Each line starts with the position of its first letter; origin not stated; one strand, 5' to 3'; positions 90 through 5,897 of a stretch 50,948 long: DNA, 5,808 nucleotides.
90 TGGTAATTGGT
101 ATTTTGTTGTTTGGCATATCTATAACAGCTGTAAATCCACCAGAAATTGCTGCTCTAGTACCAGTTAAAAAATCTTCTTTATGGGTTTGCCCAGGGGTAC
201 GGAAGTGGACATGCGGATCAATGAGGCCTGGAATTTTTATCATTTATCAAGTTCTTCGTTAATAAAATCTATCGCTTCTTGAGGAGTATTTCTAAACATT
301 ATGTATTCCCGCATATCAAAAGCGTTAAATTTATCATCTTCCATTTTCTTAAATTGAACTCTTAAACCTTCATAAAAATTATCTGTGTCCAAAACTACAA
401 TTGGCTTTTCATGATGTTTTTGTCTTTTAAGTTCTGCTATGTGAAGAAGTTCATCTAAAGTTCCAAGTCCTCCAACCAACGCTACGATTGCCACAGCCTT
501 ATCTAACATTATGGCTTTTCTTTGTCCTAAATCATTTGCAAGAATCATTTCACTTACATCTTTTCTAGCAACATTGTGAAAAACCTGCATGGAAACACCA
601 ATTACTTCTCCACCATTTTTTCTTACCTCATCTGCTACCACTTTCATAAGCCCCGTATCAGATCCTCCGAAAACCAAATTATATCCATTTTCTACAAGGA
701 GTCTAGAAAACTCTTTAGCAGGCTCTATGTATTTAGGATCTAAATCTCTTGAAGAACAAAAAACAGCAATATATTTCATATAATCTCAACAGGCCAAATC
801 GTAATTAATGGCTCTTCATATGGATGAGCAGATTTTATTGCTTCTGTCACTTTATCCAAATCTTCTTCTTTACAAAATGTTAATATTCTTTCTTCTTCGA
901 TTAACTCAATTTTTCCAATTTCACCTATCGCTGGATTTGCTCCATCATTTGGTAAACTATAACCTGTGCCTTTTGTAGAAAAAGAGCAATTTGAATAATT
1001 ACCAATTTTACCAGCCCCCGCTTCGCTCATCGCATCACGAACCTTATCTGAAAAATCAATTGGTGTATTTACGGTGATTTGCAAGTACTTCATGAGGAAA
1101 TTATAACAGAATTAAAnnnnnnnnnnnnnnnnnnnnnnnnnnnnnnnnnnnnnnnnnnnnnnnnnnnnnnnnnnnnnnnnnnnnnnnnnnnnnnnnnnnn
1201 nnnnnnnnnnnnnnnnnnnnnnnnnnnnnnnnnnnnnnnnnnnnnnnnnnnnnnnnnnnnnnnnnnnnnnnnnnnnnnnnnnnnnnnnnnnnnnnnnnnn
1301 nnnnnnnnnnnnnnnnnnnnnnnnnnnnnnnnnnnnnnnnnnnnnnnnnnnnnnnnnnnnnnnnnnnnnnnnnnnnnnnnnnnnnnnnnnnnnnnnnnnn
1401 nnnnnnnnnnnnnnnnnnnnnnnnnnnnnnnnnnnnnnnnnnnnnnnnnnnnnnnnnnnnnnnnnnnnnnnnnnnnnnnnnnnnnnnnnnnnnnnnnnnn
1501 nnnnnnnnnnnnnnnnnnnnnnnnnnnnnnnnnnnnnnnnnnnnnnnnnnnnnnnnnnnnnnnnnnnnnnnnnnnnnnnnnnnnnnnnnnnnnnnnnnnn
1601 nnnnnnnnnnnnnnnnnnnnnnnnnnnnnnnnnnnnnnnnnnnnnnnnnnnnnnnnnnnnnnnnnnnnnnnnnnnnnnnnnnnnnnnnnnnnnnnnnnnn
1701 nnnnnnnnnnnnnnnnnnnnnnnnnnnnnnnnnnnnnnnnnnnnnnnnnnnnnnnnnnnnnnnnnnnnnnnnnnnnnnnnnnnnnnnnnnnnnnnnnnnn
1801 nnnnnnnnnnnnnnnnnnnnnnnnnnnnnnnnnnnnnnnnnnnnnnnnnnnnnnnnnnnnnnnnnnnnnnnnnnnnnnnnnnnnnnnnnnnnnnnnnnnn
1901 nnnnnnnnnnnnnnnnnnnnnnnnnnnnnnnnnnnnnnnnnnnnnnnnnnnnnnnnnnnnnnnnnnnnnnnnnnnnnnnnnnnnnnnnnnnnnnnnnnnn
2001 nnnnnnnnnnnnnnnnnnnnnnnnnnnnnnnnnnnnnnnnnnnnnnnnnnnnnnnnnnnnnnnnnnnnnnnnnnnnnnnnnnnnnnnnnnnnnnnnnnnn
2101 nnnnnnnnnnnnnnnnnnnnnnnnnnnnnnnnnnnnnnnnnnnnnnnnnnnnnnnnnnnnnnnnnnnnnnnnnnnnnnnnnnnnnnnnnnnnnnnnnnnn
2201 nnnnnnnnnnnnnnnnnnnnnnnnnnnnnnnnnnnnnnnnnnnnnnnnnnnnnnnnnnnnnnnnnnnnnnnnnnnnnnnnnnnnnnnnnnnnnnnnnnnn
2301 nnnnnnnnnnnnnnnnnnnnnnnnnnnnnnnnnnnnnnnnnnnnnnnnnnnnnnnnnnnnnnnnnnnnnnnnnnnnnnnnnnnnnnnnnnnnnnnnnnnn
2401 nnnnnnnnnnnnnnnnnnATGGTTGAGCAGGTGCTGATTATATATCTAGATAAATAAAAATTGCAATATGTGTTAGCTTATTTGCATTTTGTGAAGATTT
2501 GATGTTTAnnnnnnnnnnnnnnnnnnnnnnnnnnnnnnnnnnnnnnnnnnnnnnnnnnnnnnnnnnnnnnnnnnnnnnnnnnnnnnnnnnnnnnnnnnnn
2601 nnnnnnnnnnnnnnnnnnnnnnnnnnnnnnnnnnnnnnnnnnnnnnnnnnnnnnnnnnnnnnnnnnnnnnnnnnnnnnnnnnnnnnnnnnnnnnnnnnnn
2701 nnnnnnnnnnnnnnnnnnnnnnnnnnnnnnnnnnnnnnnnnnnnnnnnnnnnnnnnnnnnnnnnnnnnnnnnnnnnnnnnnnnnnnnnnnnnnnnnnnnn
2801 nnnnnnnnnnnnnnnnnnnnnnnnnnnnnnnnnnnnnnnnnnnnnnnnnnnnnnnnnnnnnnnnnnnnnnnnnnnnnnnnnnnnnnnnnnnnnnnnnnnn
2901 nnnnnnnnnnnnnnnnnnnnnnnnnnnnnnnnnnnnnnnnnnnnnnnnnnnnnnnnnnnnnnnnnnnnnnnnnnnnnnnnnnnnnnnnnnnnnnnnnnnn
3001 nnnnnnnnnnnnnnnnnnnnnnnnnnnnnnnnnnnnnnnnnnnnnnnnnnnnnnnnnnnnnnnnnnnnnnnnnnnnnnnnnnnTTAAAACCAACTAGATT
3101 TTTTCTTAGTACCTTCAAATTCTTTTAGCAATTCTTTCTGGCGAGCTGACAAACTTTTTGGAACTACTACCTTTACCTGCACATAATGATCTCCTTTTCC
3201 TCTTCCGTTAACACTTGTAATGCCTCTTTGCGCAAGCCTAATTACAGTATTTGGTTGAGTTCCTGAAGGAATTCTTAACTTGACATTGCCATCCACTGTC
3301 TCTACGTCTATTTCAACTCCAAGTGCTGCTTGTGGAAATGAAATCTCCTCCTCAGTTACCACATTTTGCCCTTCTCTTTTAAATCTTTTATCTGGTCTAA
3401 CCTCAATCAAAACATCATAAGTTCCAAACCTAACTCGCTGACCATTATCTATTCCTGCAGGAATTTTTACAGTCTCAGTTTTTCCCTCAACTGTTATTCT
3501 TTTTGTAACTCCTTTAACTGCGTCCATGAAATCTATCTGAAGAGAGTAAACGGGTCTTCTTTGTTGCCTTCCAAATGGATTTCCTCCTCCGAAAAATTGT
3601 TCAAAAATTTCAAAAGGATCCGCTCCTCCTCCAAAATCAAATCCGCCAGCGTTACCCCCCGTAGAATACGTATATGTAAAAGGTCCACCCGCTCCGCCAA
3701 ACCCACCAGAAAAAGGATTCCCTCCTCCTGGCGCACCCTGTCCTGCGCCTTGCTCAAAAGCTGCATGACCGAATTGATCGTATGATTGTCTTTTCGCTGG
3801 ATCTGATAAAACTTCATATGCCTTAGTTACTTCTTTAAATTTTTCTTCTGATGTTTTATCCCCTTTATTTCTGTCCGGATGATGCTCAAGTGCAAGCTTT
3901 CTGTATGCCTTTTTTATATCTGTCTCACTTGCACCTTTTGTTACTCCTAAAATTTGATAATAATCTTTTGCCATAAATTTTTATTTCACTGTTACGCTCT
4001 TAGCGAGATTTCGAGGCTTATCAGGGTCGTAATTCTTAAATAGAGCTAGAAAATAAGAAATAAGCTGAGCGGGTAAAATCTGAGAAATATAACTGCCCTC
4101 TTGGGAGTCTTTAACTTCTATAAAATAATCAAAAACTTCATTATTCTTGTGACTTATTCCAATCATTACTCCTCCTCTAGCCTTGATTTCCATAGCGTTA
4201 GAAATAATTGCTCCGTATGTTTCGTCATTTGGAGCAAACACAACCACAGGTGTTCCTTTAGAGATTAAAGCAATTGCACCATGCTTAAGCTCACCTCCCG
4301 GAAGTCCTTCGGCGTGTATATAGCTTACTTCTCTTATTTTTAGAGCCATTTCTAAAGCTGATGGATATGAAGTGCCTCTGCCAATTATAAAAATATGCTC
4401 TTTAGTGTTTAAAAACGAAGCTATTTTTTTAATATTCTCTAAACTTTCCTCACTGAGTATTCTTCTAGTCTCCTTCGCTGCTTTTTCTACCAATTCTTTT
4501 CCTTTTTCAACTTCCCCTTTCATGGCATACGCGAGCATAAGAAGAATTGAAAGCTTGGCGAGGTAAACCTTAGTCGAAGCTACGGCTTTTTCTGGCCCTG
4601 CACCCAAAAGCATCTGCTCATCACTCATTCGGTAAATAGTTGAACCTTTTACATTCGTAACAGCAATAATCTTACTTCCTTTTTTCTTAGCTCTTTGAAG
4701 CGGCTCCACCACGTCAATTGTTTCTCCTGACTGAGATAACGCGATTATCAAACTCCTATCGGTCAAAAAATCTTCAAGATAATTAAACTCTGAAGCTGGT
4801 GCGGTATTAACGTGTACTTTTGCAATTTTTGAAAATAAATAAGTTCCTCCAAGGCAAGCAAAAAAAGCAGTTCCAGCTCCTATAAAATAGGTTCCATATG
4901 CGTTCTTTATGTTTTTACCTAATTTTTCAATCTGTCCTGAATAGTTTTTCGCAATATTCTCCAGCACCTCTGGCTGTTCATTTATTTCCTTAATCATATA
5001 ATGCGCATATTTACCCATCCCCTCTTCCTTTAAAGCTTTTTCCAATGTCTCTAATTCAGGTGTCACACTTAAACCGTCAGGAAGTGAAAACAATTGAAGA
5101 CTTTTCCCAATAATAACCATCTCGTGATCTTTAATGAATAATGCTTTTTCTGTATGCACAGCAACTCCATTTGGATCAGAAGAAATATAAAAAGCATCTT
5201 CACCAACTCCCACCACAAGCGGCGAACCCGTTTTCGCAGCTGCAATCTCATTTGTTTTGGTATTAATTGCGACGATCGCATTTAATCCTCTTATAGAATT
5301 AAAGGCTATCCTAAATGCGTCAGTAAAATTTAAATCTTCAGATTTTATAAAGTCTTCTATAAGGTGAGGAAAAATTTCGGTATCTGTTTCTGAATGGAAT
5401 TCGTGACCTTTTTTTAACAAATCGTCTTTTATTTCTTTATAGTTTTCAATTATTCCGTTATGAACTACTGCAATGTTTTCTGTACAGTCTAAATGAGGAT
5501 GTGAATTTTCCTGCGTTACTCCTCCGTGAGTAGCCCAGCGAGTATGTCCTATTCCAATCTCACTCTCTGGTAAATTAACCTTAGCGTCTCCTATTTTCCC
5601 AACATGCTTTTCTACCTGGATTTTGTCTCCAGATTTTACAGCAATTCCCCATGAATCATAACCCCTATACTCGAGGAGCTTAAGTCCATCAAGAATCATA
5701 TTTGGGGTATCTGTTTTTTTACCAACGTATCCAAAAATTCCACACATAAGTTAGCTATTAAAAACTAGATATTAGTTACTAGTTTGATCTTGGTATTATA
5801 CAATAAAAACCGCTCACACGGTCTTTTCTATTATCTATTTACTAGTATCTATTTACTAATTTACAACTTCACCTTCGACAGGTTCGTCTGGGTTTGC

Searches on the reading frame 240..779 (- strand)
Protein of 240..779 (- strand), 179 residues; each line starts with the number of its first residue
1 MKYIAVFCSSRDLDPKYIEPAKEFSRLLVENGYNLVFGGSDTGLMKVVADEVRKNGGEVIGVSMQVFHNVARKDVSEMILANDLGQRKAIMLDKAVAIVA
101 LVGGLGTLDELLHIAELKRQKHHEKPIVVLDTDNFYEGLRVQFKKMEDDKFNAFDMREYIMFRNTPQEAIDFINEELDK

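Call 9: search_protein_families(library=pfam, proteins=[window:240-779:-], max_evalue=0.001)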
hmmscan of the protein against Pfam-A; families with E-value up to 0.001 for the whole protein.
window:240-779:- (179 aa): 2 families
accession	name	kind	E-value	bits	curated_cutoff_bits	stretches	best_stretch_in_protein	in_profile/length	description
PF03641.19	Lysine_decarbox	-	3.8e-29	102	27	1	45-171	1-129/131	Possible lysine decarboxylase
PF18306.6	LDcluster4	-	2.7e-15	56.7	26.3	1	3-140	3-125/151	SLOG cluster4 family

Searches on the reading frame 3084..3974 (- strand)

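Call 9: search_protein_families(library=pfam, proteins=[window:3084-3974:-], max_evalue=0.001)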
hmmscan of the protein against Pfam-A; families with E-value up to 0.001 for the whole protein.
window:3084-3974:- (296 aa): 2 families
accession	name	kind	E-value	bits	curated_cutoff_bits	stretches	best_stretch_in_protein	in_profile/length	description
PF01556.23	DnaJ_C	-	2.9e-33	115.5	26.6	1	143-272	3-152/152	DnaJ C terminal domain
PF00226.36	DnaJ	-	1.3e-29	102.5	27.8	1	4-66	1-63/63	DnaJ domain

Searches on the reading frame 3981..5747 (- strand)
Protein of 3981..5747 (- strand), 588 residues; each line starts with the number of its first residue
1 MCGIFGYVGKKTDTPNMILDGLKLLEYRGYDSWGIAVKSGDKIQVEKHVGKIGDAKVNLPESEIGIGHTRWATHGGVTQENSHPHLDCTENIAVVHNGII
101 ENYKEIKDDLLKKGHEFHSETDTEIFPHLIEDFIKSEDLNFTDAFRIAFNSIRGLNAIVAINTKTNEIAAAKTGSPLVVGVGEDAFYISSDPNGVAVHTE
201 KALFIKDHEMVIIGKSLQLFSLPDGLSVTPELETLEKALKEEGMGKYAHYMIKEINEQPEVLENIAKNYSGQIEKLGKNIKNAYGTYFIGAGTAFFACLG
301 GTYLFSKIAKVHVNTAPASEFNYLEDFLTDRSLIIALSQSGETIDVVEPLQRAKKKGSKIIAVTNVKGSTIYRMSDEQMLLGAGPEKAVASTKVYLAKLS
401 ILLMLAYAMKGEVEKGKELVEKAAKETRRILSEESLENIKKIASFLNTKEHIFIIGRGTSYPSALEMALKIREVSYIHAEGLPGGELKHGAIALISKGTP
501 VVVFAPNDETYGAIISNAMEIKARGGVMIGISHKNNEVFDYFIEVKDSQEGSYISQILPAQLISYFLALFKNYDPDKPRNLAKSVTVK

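Call 9: search_protein_families(library=pfam, proteins=[window:3981-5747:-], max_evalue=0.001)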
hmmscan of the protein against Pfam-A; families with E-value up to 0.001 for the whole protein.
window:3981-5747:- (588 aa): 5 families
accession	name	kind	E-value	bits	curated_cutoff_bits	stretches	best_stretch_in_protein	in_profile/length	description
PF01380.27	SIS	-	1.2e-45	155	25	2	287-406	9-129/131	SIS domain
PF13522.11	GATase_6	-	1.5e-16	61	27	1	61-191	9-130/130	Glutamine amidotransferase domain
PF13537.11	GATase_7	-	1.2e-12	48.3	25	1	78-192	9-118/123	Glutamine amidotransferase domain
PF13580.11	SIS_2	-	3.1e-08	34.2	27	0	328-364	101-137/138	SIS domain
PF13230.11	GATase_4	-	0.00097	18.6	23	0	61-137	70-145/272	Glutamine amidotransferases class-II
